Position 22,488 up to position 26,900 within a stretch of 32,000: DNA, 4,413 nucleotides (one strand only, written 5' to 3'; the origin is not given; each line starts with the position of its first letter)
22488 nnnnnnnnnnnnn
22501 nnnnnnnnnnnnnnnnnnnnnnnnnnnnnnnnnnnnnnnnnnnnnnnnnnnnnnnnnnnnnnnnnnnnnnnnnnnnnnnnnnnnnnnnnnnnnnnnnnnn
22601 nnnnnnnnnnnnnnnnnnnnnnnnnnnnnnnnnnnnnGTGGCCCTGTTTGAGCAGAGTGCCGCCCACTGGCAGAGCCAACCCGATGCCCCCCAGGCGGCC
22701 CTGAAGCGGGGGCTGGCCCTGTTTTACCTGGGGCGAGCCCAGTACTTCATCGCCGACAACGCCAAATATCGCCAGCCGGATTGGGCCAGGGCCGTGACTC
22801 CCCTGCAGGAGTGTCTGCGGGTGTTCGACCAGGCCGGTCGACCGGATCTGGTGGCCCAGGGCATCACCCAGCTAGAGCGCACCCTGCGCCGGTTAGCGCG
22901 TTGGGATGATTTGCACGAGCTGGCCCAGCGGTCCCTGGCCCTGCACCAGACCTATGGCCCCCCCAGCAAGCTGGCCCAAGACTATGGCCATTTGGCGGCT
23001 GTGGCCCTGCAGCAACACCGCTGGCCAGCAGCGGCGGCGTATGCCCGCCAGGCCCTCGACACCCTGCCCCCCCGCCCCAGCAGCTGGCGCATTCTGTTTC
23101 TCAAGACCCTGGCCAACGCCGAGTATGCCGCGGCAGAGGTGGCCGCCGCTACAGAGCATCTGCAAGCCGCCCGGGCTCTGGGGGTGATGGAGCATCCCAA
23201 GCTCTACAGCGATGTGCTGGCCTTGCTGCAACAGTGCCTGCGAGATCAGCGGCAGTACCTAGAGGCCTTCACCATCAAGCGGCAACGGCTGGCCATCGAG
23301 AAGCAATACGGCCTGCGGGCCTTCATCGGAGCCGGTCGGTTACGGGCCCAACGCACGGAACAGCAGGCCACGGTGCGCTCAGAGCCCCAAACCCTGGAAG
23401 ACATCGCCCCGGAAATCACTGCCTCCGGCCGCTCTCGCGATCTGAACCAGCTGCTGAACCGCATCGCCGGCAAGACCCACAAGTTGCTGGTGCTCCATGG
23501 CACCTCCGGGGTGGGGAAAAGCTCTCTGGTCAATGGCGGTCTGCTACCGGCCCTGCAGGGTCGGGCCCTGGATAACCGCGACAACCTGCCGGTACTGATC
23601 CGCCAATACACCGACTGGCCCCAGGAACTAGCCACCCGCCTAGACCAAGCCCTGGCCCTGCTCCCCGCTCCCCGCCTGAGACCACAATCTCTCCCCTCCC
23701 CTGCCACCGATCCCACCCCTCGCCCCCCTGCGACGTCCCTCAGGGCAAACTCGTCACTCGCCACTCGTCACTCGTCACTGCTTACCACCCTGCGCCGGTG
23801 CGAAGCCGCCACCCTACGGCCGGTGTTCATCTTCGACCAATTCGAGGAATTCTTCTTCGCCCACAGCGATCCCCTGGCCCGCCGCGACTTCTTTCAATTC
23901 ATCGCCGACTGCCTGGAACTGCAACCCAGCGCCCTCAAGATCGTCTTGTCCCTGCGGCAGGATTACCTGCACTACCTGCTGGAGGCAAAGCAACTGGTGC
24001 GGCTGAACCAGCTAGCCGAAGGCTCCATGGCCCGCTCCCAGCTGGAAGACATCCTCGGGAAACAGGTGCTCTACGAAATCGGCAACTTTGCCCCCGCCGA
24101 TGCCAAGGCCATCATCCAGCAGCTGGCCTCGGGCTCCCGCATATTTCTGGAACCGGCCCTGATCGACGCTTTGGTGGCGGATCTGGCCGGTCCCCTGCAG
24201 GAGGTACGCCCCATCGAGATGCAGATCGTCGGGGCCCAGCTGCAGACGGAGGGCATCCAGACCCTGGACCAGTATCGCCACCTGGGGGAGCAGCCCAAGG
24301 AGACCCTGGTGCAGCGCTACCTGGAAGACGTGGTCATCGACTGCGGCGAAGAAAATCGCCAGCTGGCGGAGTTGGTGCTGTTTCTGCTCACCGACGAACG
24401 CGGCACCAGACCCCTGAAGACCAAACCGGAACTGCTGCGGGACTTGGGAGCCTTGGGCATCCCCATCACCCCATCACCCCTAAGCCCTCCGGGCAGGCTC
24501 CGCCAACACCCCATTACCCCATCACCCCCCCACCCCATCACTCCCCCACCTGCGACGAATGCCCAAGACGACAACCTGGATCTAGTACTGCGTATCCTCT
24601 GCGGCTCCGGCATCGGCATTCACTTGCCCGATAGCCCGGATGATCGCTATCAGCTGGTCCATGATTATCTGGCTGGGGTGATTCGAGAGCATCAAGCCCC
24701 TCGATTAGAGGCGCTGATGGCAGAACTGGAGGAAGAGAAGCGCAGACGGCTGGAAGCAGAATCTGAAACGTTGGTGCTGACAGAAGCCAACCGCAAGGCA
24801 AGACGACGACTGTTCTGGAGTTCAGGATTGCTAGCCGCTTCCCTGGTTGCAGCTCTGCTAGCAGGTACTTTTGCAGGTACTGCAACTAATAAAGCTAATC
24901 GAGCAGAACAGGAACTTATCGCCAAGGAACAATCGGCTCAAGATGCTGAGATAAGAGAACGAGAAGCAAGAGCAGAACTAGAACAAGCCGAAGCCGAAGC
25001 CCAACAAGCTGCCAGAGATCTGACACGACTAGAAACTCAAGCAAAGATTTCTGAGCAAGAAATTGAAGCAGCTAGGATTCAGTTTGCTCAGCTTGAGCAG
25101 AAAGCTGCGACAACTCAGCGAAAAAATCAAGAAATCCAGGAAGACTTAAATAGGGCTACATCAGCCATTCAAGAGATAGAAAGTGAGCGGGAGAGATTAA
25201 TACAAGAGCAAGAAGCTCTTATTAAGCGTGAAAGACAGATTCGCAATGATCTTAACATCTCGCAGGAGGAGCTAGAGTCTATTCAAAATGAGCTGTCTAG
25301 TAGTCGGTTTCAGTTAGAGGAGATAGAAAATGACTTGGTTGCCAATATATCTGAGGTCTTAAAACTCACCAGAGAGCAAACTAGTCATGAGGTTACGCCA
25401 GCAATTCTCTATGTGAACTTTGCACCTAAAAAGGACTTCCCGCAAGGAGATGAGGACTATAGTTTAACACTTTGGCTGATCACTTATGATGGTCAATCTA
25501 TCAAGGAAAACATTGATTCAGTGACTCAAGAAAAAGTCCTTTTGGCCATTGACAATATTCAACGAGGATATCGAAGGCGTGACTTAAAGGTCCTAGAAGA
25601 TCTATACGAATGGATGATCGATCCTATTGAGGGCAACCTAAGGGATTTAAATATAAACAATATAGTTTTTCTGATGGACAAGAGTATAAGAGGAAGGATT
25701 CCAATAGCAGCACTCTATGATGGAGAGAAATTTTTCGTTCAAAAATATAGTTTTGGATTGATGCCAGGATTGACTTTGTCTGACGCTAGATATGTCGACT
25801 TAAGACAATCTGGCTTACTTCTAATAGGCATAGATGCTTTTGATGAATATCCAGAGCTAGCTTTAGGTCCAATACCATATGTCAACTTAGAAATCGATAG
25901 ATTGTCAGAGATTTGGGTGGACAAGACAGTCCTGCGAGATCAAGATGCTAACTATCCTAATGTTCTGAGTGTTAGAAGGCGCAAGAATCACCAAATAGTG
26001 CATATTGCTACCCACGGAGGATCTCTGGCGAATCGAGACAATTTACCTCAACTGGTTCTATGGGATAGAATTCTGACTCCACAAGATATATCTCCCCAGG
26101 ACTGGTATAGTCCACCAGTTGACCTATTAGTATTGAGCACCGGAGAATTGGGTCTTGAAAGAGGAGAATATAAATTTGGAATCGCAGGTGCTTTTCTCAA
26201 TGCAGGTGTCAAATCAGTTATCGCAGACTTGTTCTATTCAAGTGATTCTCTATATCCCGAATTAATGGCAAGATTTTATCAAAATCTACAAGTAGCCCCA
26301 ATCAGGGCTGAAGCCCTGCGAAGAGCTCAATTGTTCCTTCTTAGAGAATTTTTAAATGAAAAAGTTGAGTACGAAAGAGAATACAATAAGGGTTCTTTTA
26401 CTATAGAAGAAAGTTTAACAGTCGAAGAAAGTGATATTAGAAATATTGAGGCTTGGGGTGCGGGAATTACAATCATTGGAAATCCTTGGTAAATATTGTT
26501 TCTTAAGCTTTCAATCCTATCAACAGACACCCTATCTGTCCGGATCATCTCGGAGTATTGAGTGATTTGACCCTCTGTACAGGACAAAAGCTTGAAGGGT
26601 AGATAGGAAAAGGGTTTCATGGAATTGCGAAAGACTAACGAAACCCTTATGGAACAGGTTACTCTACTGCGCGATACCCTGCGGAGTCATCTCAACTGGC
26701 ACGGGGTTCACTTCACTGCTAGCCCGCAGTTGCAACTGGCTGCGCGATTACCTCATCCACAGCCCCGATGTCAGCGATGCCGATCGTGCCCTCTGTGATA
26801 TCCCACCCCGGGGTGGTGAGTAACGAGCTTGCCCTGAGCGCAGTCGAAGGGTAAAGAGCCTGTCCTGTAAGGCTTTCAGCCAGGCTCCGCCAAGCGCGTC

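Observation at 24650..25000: Abrupt base-composition break inside a single open reading frame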

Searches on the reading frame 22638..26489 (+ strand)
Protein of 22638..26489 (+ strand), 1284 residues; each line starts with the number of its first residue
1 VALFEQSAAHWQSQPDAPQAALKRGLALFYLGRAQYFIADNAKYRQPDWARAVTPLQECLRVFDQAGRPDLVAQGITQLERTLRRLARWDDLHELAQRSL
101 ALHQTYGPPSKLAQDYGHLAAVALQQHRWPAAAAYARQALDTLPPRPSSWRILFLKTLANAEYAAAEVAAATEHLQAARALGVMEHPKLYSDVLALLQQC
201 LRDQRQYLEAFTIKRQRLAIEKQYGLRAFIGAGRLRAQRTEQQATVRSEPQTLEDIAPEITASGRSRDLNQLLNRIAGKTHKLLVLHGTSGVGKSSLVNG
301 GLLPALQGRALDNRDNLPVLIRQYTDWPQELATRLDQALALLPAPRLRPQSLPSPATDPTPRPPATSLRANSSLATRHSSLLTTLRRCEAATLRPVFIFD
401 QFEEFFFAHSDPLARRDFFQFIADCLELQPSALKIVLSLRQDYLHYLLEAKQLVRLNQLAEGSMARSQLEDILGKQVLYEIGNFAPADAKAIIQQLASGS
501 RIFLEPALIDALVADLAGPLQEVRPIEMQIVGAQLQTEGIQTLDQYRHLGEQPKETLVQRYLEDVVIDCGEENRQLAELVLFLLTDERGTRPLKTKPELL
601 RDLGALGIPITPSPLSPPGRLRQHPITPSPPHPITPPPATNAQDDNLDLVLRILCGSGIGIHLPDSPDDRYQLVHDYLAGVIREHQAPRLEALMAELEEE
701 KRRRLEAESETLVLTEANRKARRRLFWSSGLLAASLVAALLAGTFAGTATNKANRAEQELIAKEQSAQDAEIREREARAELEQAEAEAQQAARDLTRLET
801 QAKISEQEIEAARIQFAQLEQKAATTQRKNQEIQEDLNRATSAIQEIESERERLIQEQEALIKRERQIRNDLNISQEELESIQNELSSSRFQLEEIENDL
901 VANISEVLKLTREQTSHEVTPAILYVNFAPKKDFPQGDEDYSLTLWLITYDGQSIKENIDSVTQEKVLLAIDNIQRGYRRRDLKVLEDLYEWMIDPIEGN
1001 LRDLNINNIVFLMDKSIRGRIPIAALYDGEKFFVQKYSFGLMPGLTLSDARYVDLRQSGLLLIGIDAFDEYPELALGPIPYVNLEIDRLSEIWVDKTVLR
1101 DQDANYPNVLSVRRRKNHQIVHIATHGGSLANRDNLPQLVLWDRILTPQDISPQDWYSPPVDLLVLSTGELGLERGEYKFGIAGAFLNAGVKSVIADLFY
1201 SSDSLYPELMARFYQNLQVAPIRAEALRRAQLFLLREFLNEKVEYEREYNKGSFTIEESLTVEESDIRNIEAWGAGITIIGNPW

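Call 7: search_protein_families(library=pfam, proteins=[window:22638-26489:+], max_evalue=0.1)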
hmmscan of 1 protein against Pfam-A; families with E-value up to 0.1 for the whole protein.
window:22638-26489:+ (1284 aa): 8 families
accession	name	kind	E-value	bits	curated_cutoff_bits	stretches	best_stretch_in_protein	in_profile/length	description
PF12770.12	CHAT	-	4.4e-36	125.2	24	1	984-1238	2-270/289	CHAT domain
PF20703.3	nSTAND1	-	2.1e-25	90.6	27.1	1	264-588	18-290/379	Novel STAND NTPase 1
PF13191.12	AAA_16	-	6.5e-08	33.7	32.6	1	264-417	4-147/167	AAA ATPase domain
PF13401.12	AAA_22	-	0.00017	22.3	27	1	280-441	4-124/130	AAA domain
PF03193.22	RsgA_GTPase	-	0.00039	20.7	30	1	247-300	73-125/174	RsgA GTPase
PF13481.12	AAA_25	-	0.0017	18.5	27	1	281-429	33-177/195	AAA domain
PF04136.21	COG3_N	-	0.028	14.8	27.9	1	808-889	5-85/147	Conserved oligomeric Golgi complex subunit 3, N-terminal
PF25201.1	nSTAND6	-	0.05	14.1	27.7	0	264-299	3-36/148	Novel STAND NTPase 6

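Call 34: find_encoding_contigs(protein=window:22638-26489:+, flank=10000, max_places=6)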
Protein window:22638-26489:+ (1284 aa): no gene with exactly this product is on record in the collection.

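Call 58: search_protein_families(library=padloc, proteins=[window:22638-26489:+], max_evalue=0.001)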
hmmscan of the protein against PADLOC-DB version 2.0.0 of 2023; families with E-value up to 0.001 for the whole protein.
window:22638-26489:+ (1284 aa): 2 families
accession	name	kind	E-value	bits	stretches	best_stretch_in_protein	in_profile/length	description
PDLC03859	LmuB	-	3.6e-05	21.2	0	766-919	349-490/611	-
PDLC00550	JetC2|JetC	-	0.00045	16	1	751-910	341-496/1355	DUF3584 domain; MukB-like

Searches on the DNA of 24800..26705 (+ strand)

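Call 79: search_dna_similar(query=window:24800-26705:+, collection=plasmids, mode=distant, max_rows=10)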
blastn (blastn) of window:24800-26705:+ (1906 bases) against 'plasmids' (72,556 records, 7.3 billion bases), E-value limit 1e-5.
Records with a match: 2; places in all: 2; records where one place covers at least 80% of the query: 0.
Best place of each record, by identity: 80-90% 1; 60-80% 1.
By first word of the organism name: Calothrix 1; Aulosira 1.
By predicted mobility (MOB-suite, as given by PLSDB): mobilizable 1; conjugative 1.
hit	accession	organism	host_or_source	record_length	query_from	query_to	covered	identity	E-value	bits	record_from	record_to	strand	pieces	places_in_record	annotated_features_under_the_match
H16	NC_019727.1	Calothrix sp. PCC 6303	-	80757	1766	1875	6%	74.8%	2e-7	67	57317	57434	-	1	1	hypothetical protein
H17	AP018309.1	Aulosira laxa NIES-50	-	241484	894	949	3%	83.9%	7e-6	62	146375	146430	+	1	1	TPR repeat protein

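Call 81: get_annotated_region(hit=H16, flank=2500)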
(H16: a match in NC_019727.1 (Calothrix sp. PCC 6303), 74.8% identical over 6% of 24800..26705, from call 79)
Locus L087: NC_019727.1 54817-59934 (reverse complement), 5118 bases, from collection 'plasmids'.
description: Calothrix sp. PCC 6303 plasmid pCAL6303.01, complete sequence
organism: Calothrix sp. PCC 6303 (NCBI taxid 1170562)
taxonomy: Bacteria; Cyanobacteriota; Cyanophyceae; Nostocales; Calotrichaceae; Calothrix; Calothrix sp. PCC 6303
host: -; source: -; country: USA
typing (MOB-suite, as given by PLSDB): mobilizable; relaxase MOBP
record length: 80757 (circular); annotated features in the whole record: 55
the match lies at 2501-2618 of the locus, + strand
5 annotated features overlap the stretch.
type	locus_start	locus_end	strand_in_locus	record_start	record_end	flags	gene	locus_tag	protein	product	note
CDS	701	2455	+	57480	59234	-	-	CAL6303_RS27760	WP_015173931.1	peroxidase family protein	-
CDS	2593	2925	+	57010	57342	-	-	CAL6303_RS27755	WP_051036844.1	hypothetical protein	-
CDS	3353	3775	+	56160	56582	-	-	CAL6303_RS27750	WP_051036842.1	transposase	GO:0006313 - DNA transposition [Evidence IEA]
CDS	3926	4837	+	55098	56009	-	-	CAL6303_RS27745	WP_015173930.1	hypothetical protein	-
CDS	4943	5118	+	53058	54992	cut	-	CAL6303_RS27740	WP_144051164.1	GMC oxidoreductase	-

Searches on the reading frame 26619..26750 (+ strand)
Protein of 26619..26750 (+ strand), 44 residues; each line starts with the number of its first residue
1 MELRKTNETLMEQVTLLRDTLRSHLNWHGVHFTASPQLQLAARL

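Call 64: search_dna_similar(query=window:26619-26750:+, collection=plasmids, mode=protein, max_evalue=10, max_rows=15)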
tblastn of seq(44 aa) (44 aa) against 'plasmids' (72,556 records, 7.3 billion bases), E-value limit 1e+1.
Records with a match: 17; places in all: 21; records where one place covers at least 80% of the query: 0.
Best place of each record, by identity: 60-80% 3; <60% 14.
By first word of the organism name: Picosynechococcus 5; Leptolyngbya 4; Azospirillum 2; Proteus 2; Calothrix 1; Streptomyces 1; Chroococcidiopsis 1; Cyanobacterium 1.
By predicted mobility (MOB-suite, as given by PLSDB): non-mobilizable 13; mobilizable 4.
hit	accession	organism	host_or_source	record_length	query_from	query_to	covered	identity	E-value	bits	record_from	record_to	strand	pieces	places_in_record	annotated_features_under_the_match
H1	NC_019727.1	Calothrix sp. PCC 6303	-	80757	5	29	57%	64.0%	2e-2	37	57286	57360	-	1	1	hypothetical protein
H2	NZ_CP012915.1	Azospirillum brasilense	Digitaria eriantha,microbe,root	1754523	11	43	75%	45.5%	6e+0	30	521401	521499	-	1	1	none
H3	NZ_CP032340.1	Azospirillum brasilense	soil sample,Agricultural field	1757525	11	43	75%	45.5%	6e+0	30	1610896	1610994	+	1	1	none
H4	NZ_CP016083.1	Streptomyces sp. SAT1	Adenophora trachelioides Maxim.,single ...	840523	10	43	77%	44.1%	3e+0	31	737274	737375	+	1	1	ATP-grasp domain-containing protein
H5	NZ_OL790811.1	Proteus mirabilis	-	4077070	1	28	64%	53.6%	1e+0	32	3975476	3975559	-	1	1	none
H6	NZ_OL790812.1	Proteus mirabilis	-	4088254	1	28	64%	53.6%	1e+0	32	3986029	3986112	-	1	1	none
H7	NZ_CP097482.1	Chroococcidiopsis sp. CCNUC1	cell culture,soil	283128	11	30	45%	70.0%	1e-1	35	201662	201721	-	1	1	none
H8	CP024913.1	Cyanobacterium sp. HL-69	cell culture,enrichment cultures from ...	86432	11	29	43%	73.7%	1e-1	35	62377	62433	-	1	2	tnp2: group IS10 transposase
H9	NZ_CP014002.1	Picosynechococcus sp. PCC 73109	cell culture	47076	6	33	64%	46.4%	3e-2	37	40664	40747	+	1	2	IS4 family transposase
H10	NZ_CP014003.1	Picosynechococcus sp. PCC 73109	cell culture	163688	6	33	64%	46.4%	3e-2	37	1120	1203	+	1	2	IS4 family transposase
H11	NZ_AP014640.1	Leptolyngbya boryana IAM M-101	-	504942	8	33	59%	50.0%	5e+0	30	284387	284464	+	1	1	none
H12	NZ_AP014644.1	Leptolyngbya boryana dg5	-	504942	8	33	59%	50.0%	5e+0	30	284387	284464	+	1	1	none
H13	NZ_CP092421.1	Leptolyngbya boryana IU 594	-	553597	8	33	59%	50.0%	5e+0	30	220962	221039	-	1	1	none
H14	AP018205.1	Leptolyngbya boryana NIES-2135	-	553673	8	33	59%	50.0%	5e+0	30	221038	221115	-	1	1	transposase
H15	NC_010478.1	Picosynechococcus sp. PCC 7002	-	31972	5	33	66%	41.4%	6e-1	33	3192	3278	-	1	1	IS4-like element ISSysp2 family transposase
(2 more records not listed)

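Call 66: get_annotated_region(hit=H9, flank=1800)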
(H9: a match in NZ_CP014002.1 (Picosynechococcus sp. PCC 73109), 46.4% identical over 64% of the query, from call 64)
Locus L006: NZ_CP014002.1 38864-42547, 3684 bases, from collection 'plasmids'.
description: Picosynechococcus sp. PCC 73109 plasmid unnamed4, complete sequence
organism: Picosynechococcus sp. PCC 73109 (NCBI taxid 374982)
taxonomy: Bacteria; Cyanobacteriota; Cyanophyceae; Chroococcales; Geminocystaceae; Picosynechococcus; Picosynechococcus sp. PCC 73109
host: -; source: cell culture; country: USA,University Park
typing (MOB-suite, as given by PLSDB): non-mobilizable
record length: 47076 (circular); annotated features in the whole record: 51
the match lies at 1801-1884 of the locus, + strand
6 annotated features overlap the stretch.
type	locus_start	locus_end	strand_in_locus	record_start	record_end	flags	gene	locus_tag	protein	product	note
CDS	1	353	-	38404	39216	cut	-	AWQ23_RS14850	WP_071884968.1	DNA cytosine methyltransferase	-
CDS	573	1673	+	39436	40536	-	-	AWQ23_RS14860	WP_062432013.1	IS4-like element ISSysp2 family transposase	-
CDS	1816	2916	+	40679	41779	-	-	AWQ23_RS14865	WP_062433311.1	IS4 family transposase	-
CDS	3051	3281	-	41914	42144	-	-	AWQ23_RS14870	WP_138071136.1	hypothetical protein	-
CDS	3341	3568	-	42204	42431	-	-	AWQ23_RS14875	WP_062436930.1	hypothetical protein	-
CDS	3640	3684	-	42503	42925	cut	-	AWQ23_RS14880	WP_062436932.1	hypothetical protein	-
